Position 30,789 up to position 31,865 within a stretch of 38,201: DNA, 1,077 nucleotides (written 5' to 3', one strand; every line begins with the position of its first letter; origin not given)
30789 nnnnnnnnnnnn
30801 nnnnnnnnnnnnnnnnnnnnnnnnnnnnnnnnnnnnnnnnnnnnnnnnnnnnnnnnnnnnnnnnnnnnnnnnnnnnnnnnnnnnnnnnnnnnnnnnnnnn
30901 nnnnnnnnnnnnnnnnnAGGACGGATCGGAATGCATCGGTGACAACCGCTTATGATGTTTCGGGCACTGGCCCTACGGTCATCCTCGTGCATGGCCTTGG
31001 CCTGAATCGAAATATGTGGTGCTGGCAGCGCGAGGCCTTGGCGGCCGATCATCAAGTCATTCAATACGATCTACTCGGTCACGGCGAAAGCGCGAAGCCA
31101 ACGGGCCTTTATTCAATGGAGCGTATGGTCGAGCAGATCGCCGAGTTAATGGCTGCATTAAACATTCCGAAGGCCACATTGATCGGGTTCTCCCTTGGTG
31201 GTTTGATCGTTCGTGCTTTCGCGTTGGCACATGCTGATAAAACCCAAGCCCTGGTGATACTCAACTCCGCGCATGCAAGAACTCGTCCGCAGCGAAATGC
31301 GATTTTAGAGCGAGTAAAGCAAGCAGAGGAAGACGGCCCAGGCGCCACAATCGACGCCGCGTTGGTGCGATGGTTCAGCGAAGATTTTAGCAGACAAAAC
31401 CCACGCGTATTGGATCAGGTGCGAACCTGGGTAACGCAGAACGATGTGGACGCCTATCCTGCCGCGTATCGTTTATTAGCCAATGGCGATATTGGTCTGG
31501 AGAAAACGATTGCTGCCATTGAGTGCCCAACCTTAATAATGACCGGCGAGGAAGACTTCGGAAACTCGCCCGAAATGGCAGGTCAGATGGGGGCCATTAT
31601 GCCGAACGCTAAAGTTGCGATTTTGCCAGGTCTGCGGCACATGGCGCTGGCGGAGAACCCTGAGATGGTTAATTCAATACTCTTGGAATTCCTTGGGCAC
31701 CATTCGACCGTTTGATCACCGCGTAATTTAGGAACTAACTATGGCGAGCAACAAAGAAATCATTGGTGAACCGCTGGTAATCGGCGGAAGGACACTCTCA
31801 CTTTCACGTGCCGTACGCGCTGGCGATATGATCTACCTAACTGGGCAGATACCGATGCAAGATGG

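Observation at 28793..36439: Eight-gene cluster joining a Rut-like oxidative module to PcaC/PcaD/BKACE enzymes and a BCCT importer: candidate undescribed catabolic pathway for a zwitterionic osmolyte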

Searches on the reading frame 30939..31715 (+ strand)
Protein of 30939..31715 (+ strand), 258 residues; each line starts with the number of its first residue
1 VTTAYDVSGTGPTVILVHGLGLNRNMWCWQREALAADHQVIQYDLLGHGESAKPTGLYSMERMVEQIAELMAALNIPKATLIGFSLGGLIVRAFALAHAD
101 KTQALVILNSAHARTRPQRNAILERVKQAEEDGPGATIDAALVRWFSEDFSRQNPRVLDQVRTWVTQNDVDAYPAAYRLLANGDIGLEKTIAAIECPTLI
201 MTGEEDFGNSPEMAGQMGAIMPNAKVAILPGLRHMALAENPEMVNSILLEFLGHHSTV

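Call 4: search_protein_families(library=pfam, proteins=[window:30939-31715:+])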
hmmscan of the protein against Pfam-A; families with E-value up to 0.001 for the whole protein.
window:30939-31715:+ (258 aa): 6 families
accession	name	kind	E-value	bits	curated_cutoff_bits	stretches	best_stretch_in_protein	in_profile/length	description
PF00561.26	Abhydrolase_1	-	5.3e-29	102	25.8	1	12-241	1-245/245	alpha/beta hydrolase fold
PF12697.13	Abhydrolase_6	-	1.1e-22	82.2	26.3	1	14-245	1-215/217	Alpha/beta hydrolase family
PF12146.15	Hydrolase_4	-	1.5e-15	57.6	27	1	13-240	6-238/239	Serine aminopeptidase, S33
PF03096.20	Ndr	-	2.7e-08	33.3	23.3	1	44-206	62-230/283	Ndr family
PF02089.21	Palm_thioest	-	9.7e-07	29.2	26.8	1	14-113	2-111/254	Palmitoyl protein thioesterase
PF05057.20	DUF676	-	0.0001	22.3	20.3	1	14-101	8-101/217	Putative serine esterase (DUF676)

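Call 5: search_protein_families(library=ncbifam, proteins=[window:30939-31715:+])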
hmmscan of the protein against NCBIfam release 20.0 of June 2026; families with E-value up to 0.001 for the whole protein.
window:30939-31715:+ (258 aa): 31 families (the best 25 are shown)
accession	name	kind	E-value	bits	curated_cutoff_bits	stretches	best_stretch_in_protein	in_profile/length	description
NF051487.1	bifunc_PcaCD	exception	1e-51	176.3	430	1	11-252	172-411/413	bifunctional 4-carboxymuconolactone decarboxylase/3-oxoadipate enol-lactonase PcaCD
TIGR02427.1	protocat_pcaD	equivalog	9.2e-49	166.1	255.85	1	11-252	13-250/251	3-oxoadipate enol-lactonase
NF051488.1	bifunc_PcaDC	exception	2.1e-46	158.8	390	1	4-254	3-252/375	bifunctional 3-oxoadipate enol-lactonase/4-carboxymuconolactone decarboxylase PcaDC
NF011457.0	PRK14875.1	equivalog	2.5e-26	92.5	307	1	9-253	130-370/372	acetoin dehydrogenase dihydrolipoyllysine-residue acetyltransferase subunit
TIGR03611.1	RutD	equivalog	1.3e-24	87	238.5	1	11-253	13-256/258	pyrimidine utilization protein D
TIGR03695.1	menH_SHCHC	equivalog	6.4e-24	84.8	208.55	1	11-252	2-251/252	2-succinyl-6-hydroxy-2,4-cyclohexadiene-1-carboxylate synthase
TIGR01250.1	pro_imino_pep_2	subfamily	5.3e-22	78.7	167.65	2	9-111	23-130/288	proline iminopeptidase-family hydrolase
TIGR01738.1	bioH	equivalog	1.3e-21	77.4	206.95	1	11-251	3-244/245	pimeloyl-ACP methyl ester esterase BioH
TIGR03056.1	bchO_mg_che_rel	equivalog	1.5e-21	76.6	172.55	2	10-112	27-130/278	alpha/beta fold hydrolase BchO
NF050089.1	i_nPHAscl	equivalog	1.5e-19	70.2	300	1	5-117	11-124/288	intracellular short-chain-length polyhydroxyalkanoate depolymerase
NF045945.1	ProImpepLactob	equivalog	9.5e-17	61.4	400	2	10-114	27-134/293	proline iminopeptidase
NF007954.0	PRK10673.1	equivalog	2.2e-16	59.9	399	1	13-252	18-252/255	esterase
NF007674.0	PRK10349.1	equivalog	3.8e-15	56.2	449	1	13-248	15-249/256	pimeloyl-ACP methyl ester esterase BioH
NF045632.1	hydroxlase_HsaD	equivalog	2.5e-13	49.6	400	1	9-253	32-289/290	4,5:9,10-diseco-3-hydroxy-5,9,17-trioxoandrosta-1(10),2-diene-4-oate hydrolase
NF045948.1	ProImpepThrmp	equivalog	4.5e-13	49.3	500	2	16-109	31-127/291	proline iminopeptidase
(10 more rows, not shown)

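Call 84: find_homologous_proteins(query=window:30939-31715:+, max_evalue=1e-15)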
Query window:30939-31715:+ (258 aa): 661 proteins with E <= 1e-15 among 2676 candidates; the best 120 are listed.
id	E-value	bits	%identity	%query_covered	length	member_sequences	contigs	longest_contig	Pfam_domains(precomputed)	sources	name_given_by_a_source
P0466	2.5e-164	563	98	100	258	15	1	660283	PF02089.22,PF12697.14,PF03096.21,PF00561.27,PF12146.16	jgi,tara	tara:strand:- start:546 stop:1322 length:777 start_codon:yes stop_codon:yes gene_type:complete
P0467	8.0e-131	453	89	90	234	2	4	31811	PF12697.14,PF03096.21,PF00561.27,PF12146.16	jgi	jgi:pimeloyl-ACP methyl ester carboxylesterase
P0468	3.0e-117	409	74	99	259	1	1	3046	PF02089.22,PF12697.14,PF03096.21,PF00561.27,PF12146.16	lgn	-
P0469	1.3e-105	371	67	97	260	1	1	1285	PF12697.14,PF03096.21,PF00561.27,PF12146.16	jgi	jgi:3-oxoadipate enol-lactonase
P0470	2.9e-104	366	68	97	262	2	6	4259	PF12697.14,PF03096.21,PF00561.27,PF12146.16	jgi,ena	-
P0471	7.8e-104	365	69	97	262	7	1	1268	PF12697.14,PF03096.21,PF00561.27,PF12146.16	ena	-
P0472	7.9e-104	365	66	97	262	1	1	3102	PF02089.22,PF12697.14,PF03096.21,PF00561.27,PF12146.16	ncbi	-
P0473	8.8e-104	365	66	97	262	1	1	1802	PF12697.14,PF03096.21,PF00561.27,PF12146.16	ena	-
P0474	2.6e-103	363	68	97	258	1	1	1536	PF12697.14,PF03096.21,PF00561.27,PF12146.16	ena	-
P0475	2.9e-103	363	66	97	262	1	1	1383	PF12697.14,PF03096.21,PF00561.27,PF12146.16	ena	-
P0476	4.3e-103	362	67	97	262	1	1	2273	PF12697.14,PF03096.21,PF00561.27,PF12146.16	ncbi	-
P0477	8.0e-103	361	67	97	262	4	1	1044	PF12697.14,PF03096.21,PF00561.27,PF12146.16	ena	-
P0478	9.2e-103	361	66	97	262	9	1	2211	PF12697.14,PF03096.21,PF00561.27,PF12146.16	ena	-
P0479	9.5e-103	361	67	97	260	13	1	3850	PF02089.22,PF12697.14,PF03096.21,PF00561.27,PF12146.16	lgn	-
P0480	3.0e-102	360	66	97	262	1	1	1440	PF02089.22,PF12697.14,PF03096.21,PF00561.27,PF12146.16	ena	-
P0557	1.1e-88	315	56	97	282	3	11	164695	PF12697.14,PF03096.21,PF00561.27,PF12146.16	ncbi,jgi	ncbi:MAG: pimeloyl-ACP methyl ester carboxylesterase [Polaribacter sp.]|jgi:pimeloyl-ACP methyl este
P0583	3.5e-86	307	55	99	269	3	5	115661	PF12697.14,PF03096.21,PF00561.27,PF12146.16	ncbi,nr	ncbi:MAG: alpha/beta fold hydrolase [Kiloniellales bacterium]|nr:alpha/beta fold hydrolase [Kiloniel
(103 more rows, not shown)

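Call 85: find_encoding_contigs(protein=P0466, flank=10000, max_places=2)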
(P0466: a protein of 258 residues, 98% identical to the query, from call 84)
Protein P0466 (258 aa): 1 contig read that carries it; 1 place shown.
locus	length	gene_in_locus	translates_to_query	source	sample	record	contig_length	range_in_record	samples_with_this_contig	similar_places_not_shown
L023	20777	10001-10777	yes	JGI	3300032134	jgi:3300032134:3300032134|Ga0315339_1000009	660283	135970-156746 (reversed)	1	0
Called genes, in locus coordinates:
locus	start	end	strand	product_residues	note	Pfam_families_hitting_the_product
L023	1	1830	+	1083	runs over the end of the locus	PF02837:Glyco_hydro_2_N, PF22666:Glyco_hydro_2_N2 (weak), PF00703:Glyco_hydro_2, PF02836:Glyco_hydro_2_C, PF16353:LacZ_4, PF02929:Bgal_small_N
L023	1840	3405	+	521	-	PF00474:SSF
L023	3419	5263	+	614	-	PF02129:Peptidase_S15, PF08530:PepX_C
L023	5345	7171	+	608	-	PF03553:Na_H_antiporter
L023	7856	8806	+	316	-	PF01613:Flavin_Reduct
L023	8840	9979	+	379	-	PF00296:Bac_luciferase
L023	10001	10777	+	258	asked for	PF03096:Ndr, PF00561:Abhydrolase_1, PF02089:Palm_thioest (weak), PF12146:Hydrolase_4, PF12697:Abhydrolase_6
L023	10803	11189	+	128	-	PF01042:Ribonuc_L-PSP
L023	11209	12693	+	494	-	PF00171:Aldedh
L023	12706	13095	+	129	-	PF02627:CMD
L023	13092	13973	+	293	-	PF05853:BKACE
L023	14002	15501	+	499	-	PF02028:BCCT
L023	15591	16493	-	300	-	PF00126:HTH_1, PF03466:LysR_substrate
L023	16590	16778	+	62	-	-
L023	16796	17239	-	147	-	-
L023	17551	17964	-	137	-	-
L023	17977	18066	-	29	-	-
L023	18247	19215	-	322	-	PF02737:3HCDH_N, PF00725:3HCDH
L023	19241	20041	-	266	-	PF00378:ECH_1, PF16113:ECH_2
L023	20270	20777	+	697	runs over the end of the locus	PF13380:CoA_binding_2, PF13607:Succ_CoA_lig, PF13549:ATP-grasp_5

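Call 86: find_encoding_contigs(protein=P0583, flank=10000, max_places=1)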
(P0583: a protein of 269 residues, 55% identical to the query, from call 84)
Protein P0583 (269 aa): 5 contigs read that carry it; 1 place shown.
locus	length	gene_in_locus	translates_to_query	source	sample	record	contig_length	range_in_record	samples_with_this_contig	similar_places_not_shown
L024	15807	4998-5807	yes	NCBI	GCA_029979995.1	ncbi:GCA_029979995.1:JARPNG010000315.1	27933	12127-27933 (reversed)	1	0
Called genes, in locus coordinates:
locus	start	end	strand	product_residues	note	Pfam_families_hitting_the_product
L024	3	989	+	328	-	?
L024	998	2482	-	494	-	PF00171:Aldedh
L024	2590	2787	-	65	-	-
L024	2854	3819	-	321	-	PF00126:HTH_1, PF03466:LysR_substrate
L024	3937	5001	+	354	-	PF00296:Bac_luciferase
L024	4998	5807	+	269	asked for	PF00561:Abhydrolase_1, PF12146:Hydrolase_4, PF12697:Abhydrolase_6, PF03096:Ndr (weak)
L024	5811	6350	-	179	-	-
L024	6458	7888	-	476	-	PF01425:Amidase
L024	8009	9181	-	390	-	PF00144:Beta-lactamase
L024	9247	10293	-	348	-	PF01547:SBP_bac_1, PF13416:SBP_bac_8, PF13531:SBP_bac_11 (faint), PF13343:SBP_bac_6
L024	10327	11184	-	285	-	PF00528:BPD_transp_1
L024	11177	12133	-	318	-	PF00528:BPD_transp_1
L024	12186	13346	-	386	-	PF00005:ABC_tran, PF13304:AAA_21 (weak), PF08402:TOBE_2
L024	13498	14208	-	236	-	PF12525:DUF3726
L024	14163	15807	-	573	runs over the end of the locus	-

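Call 87: find_encoding_contigs(protein=P0557, flank=10000, max_places=1)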
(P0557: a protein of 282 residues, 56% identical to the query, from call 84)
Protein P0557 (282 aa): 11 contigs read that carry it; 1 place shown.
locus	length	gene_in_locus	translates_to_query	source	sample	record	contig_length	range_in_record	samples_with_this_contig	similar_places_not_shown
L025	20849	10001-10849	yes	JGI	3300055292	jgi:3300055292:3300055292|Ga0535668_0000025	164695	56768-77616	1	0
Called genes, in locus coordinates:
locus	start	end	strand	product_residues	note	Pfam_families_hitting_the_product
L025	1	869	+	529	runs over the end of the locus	PF00496:SBP_bac_5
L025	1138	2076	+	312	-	PF19300:BPD_transp_1_N, PF00528:BPD_transp_1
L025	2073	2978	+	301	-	PF12911:OppC_N (weak), PF00528:BPD_transp_1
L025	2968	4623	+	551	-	PF02463:SMC_N (faint), PF00005:ABC_tran, PF01935:DUF87 (faint), PF13191:AAA_16 (faint), PF13555:AAA_29 (faint), PF13304:AAA_21 (faint), PF00005:ABC_tran, PF08352:oligo_HPY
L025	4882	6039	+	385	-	PF02771:Acyl-CoA_dh_N, PF02770:Acyl-CoA_dh_M, PF00441:Acyl-CoA_dh_1, PF08028:Acyl-CoA_dh_2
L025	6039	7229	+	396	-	PF02515:CoA_transf_3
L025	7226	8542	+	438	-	PF03972:MmgE_PrpD_N, PF19305:MmgE_PrpD_C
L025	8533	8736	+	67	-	PF01361:Tautomerase, PF14552:Tautomerase_2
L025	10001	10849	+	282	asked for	PF00561:Abhydrolase_1, PF03096:Ndr, PF12146:Hydrolase_4, PF12697:Abhydrolase_6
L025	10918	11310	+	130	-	PF01042:Ribonuc_L-PSP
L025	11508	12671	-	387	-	PF00355:Rieske, PF00848:Ring_hydroxyl_A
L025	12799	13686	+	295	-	PF00126:HTH_1, PF03466:LysR_substrate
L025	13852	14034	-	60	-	-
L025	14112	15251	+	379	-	PF05496:RuvB_N (weak), PF13177:DNA_pol3_delta2, PF13191:AAA_16 (weak), PF13401:AAA_22 (weak), PF00004:AAA, PF22608:DNAX_ATPase_lid, PF12169:DNA_pol3_gamma3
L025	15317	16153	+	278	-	PF12170:DNA_pol3_tau_5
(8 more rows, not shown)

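Call 89: find_related_loci(query=L023:18247-19215:-, collection=metagenome_contigs, flank=10000)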
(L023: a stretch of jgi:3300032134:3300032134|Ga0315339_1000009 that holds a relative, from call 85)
Query L023:18247-19215:- (322 aa) in metagenome_contigs; peptide patterns used: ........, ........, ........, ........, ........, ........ (x = any residue, [..] = any of these).
182 stretches matched a pattern; 95 encode a relative of the query (tblastn E <= 1e-3); the best 80 are kept; 80 distinct loci.
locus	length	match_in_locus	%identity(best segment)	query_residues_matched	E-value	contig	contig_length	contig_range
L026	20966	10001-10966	100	1-322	0e+0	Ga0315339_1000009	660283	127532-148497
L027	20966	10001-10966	99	1-322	0e+0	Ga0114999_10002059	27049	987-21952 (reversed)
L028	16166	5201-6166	99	1-322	0e+0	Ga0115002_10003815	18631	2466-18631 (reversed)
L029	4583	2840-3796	74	1-319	7e-168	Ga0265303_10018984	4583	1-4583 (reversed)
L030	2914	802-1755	74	1-318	2e-171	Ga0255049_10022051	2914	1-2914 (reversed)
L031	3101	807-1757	73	1-317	1e-170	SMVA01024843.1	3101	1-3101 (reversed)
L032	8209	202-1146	72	1-315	1e-161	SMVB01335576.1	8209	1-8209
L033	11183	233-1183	72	1-317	2e-161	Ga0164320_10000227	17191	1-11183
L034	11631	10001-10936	73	8-319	7e-161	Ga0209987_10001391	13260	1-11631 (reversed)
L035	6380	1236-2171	73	8-319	3e-161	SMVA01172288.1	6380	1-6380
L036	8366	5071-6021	72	1-317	4e-160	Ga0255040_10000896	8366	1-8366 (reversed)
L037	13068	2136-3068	74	8-318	5e-160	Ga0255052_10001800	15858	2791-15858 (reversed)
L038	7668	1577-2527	72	1-317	9e-160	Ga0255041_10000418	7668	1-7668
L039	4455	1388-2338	72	1-317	3e-163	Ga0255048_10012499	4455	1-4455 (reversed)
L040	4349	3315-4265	72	1-317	1e-162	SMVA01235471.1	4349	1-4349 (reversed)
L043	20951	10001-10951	70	3-319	2e-156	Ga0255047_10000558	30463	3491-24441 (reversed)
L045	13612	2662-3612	70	3-319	2e-156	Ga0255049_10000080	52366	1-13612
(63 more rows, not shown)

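Call 94: search_protein_families(library=pfam, proteins=[L043:14472-16571:-, L043:16843-17961:-, L043:17980-18747:-, L043:18744-20852:-, L033:3602-5623:-, L033:5662-7032:-, L033:7092-9494:-, L037:6046-8052:-, L037:8116-10491:-, L037:11167-12309:-], max_evalue=0.000001)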
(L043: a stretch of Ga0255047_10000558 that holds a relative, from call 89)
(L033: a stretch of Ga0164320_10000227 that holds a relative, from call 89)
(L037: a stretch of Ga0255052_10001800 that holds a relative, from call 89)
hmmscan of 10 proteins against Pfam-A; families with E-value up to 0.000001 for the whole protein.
L043:14472-16571:- (699 aa): 2 families
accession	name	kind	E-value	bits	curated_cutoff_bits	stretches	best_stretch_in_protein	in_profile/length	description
PF07969.17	Amidohydro_3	-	1.7e-76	259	29.7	1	205-695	2-472/472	Amidohydrolase family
PF01979.26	Amidohydro_1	-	1.3e-10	41.6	25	1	621-694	275-345/345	Amidohydrolase family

L043:16843-17961:- (372 aa): 0 families

L043:17980-18747:- (255 aa): 1 family
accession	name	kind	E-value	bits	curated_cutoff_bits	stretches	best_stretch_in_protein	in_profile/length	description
PF03372.29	Exo_endo_phos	-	2.7e-36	125.8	24.5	1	4-246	1-225/225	Endonuclease/Exonuclease/phosphatase family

L043:18744-20852:- (702 aa): 2 families
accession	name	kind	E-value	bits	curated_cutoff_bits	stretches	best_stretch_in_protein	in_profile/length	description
PF01432.26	Peptidase_M3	-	6.5e-137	458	27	1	250-698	1-456/457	Peptidase family M3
PF19310.4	TOP_N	-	2.3e-22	79.5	27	1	57-177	3-123/123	Neurolysin/Thimet oligopeptidase, N-terminal domain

L033:3602-5623:- (673 aa): 19 families
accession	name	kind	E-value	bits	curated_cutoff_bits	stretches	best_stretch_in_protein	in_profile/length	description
PF13469.12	Sulfotransfer_3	-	1.2e-49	169.9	27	1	423-614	1-216/216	Sulfotransferase family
PF13428.12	TPR_14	-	5.1e-23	79.7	23.5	0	82-123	3-44/44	Tetratricopeptide repeat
PF14559.12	TPR_19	-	2.8e-21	76.1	25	1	196-252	7-63/68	Tetratricopeptide repeat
PF13431.12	TPR_17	-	5e-18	64.2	24.4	0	70-101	3-34/34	Tetratricopeptide repeat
PF07719.23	TPR_2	-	1.1e-17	63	27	0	289-314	8-33/34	Tetratricopeptide repeat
PF13432.12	TPR_16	-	6.6e-16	58.9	32.7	0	257-313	6-62/65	Tetratricopeptide repeat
PF13181.12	TPR_8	-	7e-16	57.4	25.7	0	286-314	5-33/34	Tetratricopeptide repeat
PF00515.34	TPR_1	-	7.4e-16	57.7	27.8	0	289-313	8-32/34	Tetratricopeptide repeat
PF23914.1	TPR_CcmH_CycH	-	7.4e-15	55.6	42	1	170-282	40-155/158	Cytochrome c-type biogenesis protein H TPR domain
PF13414.12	TPR_11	-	5.1e-14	52.1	26.8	0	289-325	1-37/42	TPR repeat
PF00685.33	Sulfotransfer_1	-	4e-12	46.5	22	1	422-622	2-193/255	Sulfotransferase domain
PF13371.12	TPR_9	-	1.4e-09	38.2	35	0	226-282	7-63/73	Tetratricopeptide repeat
PF13424.12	TPR_12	-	1e-08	35.7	30.1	0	253-313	8-76/77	Tetratricopeptide repeat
PF24575.1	TPR_Slam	-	1.2e-08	35.7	35.2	0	43-100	42-101/104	Surface lipoprotein assembly modifier, N-terminal TPR repeats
PF13176.12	TPR_7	-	5e-08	32.9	27.9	0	289-317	6-34/36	Tetratricopeptide repeat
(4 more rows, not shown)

L033:5662-7032:- (456 aa): 13 families
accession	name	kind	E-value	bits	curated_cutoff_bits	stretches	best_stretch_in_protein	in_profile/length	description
PF13469.12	Sulfotransfer_3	-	7.1e-41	141.3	27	1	221-407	1-215/216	Sulfotransferase family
PF14559.12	TPR_19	-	1.3e-16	61.1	25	1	24-82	3-61/68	Tetratricopeptide repeat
PF13428.12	TPR_14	-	1.2e-15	56.8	23.5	0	48-88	3-43/44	Tetratricopeptide repeat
PF00685.33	Sulfotransfer_1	-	3.5e-14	53.3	22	1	220-409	2-186/255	Sulfotransferase domain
PF07719.23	TPR_2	-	4.3e-13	48.7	27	0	155-177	5-27/34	Tetratricopeptide repeat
PF13181.12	TPR_8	-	1.3e-11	44.1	25.7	0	155-181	5-31/34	Tetratricopeptide repeat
PF00515.34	TPR_1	-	9.2e-10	38.4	27.8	0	50-79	5-34/34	Tetratricopeptide repeat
PF13176.12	TPR_7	-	2.4e-09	37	27.9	0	155-173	3-21/36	Tetratricopeptide repeat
PF13432.12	TPR_16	-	3.2e-09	37.5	32.7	0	21-79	6-64/65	Tetratricopeptide repeat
PF13431.12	TPR_17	-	3.9e-08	33.4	24.4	0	69-100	2-33/34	Tetratricopeptide repeat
PF24575.1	TPR_Slam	-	1.1e-07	32.6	35.2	0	18-65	53-100/104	Surface lipoprotein assembly modifier, N-terminal TPR repeats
PF13414.12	TPR_11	-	7.9e-07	29.1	26.8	0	57-91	5-39/42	TPR repeat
PF13424.12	TPR_12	-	8.2e-07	29.6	30.1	0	82-128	5-53/77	Tetratricopeptide repeat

L033:7092-9494:- (800 aa): 2 families
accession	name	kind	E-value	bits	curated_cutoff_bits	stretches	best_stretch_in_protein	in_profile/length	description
PF00593.30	TonB_dep_Rec_b-barrel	-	4.3e-32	113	27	1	334-765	50-435/436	TonB dependent receptor-like, beta-barrel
PF07715.20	Plug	-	5.8e-08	33.6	23.9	1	70-179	2-106/107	TonB-dependent Receptor Plug Domain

L037:6046-8052:- (668 aa): 15 families
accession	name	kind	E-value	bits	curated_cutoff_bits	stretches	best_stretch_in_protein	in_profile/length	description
PF13469.12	Sulfotransfer_3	-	3.6e-50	171.7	27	1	419-609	1-215/216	Sulfotransferase family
PF13428.12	TPR_14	-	3.4e-24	83.3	23.5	0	182-220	5-43/44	Tetratricopeptide repeat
PF13181.12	TPR_8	-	7.5e-22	76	25.7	0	285-312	6-33/34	Tetratricopeptide repeat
PF14559.12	TPR_19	-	2.1e-21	76.4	25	0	192-245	5-58/68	Tetratricopeptide repeat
PF00515.34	TPR_1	-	4.5e-18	64.7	27.8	0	285-313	6-34/34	Tetratricopeptide repeat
PF13432.12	TPR_16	-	3.9e-17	62.8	32.7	0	258-311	9-62/65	Tetratricopeptide repeat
PF07719.23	TPR_2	-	2.9e-16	58.6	27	0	80-110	3-33/34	Tetratricopeptide repeat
PF13431.12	TPR_17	-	5e-16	58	24.4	0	200-229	1-30/34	Tetratricopeptide repeat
PF23914.1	TPR_CcmH_CycH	-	4.1e-15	56.4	42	1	168-279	40-154/158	Cytochrome c-type biogenesis protein H TPR domain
PF00685.33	Sulfotransfer_1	-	2.5e-13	50.5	22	1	417-645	1-234/255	Sulfotransferase domain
PF13424.12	TPR_12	-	1.9e-12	47.6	30.1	0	250-310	7-75/77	Tetratricopeptide repeat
PF13414.12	TPR_11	-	6.2e-12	45.4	26.8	0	287-323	1-37/42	TPR repeat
PF13176.12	TPR_7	-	4.1e-10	39.4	27.9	0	181-211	2-32/36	Tetratricopeptide repeat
PF24575.1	TPR_Slam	-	1.2e-09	38.9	35.2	0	286-338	53-102/104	Surface lipoprotein assembly modifier, N-terminal TPR repeats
PF12895.13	ANAPC3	-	6.5e-07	30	27.2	0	193-271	4-81/82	Anaphase-promoting complex, cyclosome, subunit 3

L037:8116-10491:- (791 aa): 2 families
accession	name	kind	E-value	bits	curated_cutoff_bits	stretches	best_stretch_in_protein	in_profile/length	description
PF00593.30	TonB_dep_Rec_b-barrel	-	7.1e-29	102.4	27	1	319-756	50-435/436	TonB dependent receptor-like, beta-barrel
PF07715.20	Plug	-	5.8e-09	36.9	23.9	1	68-174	2-102/107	TonB-dependent Receptor Plug Domain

L037:11167-12309:- (380 aa): 0 families
